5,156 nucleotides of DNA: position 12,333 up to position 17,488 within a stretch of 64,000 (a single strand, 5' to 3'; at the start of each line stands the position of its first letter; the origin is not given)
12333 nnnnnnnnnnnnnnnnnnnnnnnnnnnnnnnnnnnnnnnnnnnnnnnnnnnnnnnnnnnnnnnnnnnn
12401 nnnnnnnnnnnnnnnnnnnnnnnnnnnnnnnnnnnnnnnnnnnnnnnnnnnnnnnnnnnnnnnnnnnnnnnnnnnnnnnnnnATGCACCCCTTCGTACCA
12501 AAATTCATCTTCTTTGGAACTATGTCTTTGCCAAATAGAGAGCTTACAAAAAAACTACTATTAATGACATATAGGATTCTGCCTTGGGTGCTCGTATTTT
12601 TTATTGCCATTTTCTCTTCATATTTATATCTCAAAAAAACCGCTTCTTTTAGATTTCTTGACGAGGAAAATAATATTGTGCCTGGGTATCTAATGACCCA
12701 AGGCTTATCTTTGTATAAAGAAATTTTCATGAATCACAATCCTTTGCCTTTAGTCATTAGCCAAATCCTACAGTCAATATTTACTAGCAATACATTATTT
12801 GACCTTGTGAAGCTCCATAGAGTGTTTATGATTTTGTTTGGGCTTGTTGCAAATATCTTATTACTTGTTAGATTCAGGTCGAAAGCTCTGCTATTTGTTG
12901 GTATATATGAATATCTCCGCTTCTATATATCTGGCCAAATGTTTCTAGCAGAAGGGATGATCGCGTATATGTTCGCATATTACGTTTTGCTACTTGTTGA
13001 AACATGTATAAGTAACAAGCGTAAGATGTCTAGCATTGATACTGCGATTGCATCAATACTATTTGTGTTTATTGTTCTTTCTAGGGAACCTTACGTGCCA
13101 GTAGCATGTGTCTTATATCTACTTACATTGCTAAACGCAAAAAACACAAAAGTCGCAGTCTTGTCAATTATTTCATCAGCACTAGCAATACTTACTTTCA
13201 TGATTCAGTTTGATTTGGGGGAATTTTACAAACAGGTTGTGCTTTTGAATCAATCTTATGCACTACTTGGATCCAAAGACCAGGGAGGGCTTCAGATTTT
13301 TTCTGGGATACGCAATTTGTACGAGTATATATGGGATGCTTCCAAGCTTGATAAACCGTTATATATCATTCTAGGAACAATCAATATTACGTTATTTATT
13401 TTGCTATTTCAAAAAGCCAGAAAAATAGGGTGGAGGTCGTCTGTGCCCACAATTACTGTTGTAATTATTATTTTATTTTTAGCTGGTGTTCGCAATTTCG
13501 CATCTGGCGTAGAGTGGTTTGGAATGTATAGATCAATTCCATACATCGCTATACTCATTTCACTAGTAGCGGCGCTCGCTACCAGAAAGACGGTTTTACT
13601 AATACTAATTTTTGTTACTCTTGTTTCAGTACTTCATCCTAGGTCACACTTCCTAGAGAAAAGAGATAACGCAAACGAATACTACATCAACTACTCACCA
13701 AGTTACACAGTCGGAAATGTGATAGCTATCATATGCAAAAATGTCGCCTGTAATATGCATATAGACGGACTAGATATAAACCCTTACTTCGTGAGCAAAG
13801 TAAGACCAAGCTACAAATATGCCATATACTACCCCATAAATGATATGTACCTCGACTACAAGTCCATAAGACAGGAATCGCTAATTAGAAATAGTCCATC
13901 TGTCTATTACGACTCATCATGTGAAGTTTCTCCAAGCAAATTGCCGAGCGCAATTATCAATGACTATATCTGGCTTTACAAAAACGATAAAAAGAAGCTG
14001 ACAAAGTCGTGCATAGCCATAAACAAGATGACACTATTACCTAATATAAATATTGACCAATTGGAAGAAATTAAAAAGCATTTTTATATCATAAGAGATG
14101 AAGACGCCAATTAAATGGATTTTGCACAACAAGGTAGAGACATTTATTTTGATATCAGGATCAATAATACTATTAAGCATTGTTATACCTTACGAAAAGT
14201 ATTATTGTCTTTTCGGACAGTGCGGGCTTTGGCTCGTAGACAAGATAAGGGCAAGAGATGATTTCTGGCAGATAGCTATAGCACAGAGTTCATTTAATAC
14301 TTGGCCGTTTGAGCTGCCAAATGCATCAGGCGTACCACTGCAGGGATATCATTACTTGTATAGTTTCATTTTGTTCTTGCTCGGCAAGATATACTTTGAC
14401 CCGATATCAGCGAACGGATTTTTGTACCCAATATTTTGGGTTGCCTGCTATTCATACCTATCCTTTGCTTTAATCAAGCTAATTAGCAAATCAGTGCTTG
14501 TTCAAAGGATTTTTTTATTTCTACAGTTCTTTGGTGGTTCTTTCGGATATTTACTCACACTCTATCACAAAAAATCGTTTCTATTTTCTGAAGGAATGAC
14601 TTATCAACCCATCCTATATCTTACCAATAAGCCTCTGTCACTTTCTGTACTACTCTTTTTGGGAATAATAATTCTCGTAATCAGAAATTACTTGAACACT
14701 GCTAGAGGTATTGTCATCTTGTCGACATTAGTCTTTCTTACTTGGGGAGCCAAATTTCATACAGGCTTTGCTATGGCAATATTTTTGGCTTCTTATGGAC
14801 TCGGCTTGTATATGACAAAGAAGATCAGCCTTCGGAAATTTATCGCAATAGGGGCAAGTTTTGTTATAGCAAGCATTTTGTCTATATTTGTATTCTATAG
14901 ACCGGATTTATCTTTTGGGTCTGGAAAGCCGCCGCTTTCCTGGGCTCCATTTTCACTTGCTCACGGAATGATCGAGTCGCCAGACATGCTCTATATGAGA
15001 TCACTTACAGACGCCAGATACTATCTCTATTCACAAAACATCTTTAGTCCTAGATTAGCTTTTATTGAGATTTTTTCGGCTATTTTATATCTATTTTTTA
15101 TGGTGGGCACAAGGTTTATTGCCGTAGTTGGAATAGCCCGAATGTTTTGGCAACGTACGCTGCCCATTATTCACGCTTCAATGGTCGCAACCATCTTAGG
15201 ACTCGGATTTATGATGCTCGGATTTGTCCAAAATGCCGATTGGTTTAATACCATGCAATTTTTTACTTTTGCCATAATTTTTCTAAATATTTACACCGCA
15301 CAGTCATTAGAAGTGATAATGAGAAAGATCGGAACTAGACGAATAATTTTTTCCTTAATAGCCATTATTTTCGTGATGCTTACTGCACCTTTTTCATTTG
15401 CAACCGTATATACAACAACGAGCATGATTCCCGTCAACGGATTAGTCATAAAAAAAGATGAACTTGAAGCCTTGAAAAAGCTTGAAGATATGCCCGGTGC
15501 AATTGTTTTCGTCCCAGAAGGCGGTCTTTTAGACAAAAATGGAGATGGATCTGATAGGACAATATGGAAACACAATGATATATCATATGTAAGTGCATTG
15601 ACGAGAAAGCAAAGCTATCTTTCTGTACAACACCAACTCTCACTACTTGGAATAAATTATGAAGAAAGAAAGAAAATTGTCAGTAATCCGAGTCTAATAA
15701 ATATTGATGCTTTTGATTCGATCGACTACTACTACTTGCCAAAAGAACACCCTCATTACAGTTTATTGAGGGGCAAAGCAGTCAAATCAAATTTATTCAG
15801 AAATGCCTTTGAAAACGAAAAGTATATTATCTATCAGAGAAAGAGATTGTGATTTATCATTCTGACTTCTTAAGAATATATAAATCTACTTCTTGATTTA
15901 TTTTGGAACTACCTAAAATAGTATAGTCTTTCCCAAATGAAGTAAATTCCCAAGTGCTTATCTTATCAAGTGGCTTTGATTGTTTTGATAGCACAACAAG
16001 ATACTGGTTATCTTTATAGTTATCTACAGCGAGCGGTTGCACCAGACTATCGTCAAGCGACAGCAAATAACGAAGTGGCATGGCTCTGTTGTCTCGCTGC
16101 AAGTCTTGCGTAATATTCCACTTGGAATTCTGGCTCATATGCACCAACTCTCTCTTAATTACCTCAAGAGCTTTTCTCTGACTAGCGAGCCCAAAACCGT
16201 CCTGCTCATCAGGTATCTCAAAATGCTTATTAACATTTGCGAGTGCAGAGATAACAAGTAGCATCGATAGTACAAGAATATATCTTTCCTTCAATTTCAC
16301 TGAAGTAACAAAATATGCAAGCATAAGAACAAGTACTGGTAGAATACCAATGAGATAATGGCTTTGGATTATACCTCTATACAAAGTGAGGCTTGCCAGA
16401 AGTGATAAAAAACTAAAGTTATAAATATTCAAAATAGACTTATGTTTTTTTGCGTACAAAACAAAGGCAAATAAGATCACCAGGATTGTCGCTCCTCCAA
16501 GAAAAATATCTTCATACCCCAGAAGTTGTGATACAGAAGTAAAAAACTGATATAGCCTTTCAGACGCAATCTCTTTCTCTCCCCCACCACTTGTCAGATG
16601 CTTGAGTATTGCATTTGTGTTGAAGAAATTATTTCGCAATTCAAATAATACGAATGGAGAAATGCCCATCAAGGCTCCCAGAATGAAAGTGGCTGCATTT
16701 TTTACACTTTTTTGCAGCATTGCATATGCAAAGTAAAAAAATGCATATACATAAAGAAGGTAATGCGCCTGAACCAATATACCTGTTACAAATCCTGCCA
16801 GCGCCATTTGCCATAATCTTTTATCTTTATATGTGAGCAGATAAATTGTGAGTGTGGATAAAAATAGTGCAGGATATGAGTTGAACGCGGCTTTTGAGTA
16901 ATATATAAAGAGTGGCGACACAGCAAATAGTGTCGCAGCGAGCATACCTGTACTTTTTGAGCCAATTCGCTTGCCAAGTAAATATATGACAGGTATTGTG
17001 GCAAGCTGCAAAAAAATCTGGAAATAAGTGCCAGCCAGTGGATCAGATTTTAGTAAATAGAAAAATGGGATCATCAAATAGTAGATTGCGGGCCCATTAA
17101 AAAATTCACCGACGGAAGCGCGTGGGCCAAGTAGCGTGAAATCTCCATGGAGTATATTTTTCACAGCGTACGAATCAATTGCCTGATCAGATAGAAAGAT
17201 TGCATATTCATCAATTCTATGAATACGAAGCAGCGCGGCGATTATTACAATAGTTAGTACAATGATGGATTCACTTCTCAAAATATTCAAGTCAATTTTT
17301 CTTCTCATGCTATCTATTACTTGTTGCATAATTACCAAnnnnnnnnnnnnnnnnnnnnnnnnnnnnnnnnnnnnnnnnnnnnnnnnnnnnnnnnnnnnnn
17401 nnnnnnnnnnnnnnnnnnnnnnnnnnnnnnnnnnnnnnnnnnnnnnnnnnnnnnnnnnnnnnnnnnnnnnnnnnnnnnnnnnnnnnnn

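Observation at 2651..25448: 23-kb array of fourteen consecutive polytopic GT-C-like membrane protein genes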

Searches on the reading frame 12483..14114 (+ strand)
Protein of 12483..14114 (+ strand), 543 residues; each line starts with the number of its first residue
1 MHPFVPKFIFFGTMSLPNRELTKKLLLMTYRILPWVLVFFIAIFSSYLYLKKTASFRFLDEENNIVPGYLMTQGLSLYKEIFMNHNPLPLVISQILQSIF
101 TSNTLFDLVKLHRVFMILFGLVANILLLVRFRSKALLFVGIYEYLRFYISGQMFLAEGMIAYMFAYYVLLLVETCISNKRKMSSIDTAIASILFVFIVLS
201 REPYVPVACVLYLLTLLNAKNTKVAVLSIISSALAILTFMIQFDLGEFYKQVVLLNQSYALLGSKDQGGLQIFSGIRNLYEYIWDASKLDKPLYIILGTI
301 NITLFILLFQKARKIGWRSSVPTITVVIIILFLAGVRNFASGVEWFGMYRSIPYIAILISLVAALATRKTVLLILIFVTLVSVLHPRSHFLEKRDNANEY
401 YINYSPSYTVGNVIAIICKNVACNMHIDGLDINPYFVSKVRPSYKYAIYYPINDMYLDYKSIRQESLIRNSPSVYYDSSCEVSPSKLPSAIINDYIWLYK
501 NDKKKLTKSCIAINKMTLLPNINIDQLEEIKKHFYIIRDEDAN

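Call 4: search_protein_families(library=pfam, max_evalue=0.01, proteins=[window:12483-14114:+])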
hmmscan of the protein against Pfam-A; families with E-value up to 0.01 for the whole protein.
window:12483-14114:+ (543 aa): 0 families

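Call 25: search_protein_families(library=ncbifam, max_evalue=0.1, proteins=[window:12483-14114:+])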
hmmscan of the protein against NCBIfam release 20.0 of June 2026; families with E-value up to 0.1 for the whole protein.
window:12483-14114:+ (543 aa): 0 families

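Call 83: search_protein_families(library=pfam, alignment_id=A8, max_evalue=0.01)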
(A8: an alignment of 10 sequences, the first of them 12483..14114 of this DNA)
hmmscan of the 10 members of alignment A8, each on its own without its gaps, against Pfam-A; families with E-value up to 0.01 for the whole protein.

A. member 1, window:12483-14114:+ (543 aa): 0 families

B. families by the number of members that match (of 10 scanned): 0 families

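Call 84: search_solved_structures(query=A8, max_evalue=10)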
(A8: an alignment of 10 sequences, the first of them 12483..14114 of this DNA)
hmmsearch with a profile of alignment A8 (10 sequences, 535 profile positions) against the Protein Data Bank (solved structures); distinct sequences matched with E-value up to 10: 1.
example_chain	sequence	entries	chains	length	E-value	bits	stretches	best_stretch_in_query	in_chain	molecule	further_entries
6kgx_M1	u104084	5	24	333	2.5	10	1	389-477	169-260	LR7 | R-phycoerythrin gamma chain, chloroplastic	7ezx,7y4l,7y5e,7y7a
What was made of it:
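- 12483..14114 (+): Probable GT-C, family E (no Pfam or PDB sequence match). No Pfam or PDB hits (calls 83, 84).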

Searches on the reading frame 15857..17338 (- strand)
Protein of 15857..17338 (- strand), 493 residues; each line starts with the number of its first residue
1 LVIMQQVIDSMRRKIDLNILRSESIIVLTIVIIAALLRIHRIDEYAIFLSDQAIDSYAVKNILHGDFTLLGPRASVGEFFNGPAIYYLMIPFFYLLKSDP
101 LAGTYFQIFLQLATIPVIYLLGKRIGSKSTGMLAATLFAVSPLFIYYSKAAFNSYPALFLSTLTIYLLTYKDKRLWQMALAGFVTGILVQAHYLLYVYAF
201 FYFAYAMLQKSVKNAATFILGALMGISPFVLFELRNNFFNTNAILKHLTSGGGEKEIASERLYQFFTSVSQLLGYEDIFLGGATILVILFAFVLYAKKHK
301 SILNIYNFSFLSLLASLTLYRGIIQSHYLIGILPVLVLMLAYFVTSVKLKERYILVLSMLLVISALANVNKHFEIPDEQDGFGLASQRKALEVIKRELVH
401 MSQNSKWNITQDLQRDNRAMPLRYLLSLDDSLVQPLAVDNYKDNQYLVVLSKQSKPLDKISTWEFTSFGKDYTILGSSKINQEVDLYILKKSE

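Call 4: search_protein_families(library=pfam, max_evalue=0.01, proteins=[window:15857-17338:-])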
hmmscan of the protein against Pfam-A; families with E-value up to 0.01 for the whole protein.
window:15857-17338:- (493 aa): 2 families
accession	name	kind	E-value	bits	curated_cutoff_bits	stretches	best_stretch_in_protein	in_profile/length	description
PF13231.12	PMT_2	-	5.9e-07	30.3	26.1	1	83-230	4-158/160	Dolichyl-phosphate-mannose-protein mannosyltransferase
PF02366.24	PMT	-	0.0014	18.6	22.7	1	105-213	87-206/245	Dolichyl-phosphate-mannose-protein mannosyltransferase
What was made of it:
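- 15857..17338 (-): GT-C family C member 1 (PMT_2). PF13231 5.9e-7, above cut-off (call 4).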
